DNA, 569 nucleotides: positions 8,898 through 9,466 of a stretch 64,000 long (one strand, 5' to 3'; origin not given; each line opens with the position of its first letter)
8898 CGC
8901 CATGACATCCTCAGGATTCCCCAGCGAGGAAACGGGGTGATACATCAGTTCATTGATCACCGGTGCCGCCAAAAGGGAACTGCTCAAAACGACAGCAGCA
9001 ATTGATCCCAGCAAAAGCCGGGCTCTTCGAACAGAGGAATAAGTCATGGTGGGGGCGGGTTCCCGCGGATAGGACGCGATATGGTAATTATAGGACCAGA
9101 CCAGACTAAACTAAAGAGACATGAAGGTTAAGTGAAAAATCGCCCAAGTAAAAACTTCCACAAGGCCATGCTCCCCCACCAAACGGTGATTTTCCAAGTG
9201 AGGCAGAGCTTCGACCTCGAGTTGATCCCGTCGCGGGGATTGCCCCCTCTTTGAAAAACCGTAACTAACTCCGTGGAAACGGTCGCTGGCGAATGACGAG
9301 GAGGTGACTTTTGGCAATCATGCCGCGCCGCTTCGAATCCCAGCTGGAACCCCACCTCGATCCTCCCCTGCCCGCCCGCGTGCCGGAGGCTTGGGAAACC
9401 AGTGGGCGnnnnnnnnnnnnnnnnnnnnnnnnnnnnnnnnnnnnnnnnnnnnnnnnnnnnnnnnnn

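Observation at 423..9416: The 8.4-kb giant gene is bracketed by a 100-bp direct duplication of the hflX 3' end, an insertion/att-like scar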

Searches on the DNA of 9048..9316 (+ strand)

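Call 49: search_dna_similar(query=window:9048-9316:+, collection=plasmids, mode=distant, max_rows=5)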
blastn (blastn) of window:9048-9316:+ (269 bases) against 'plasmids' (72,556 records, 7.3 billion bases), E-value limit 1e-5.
No match.
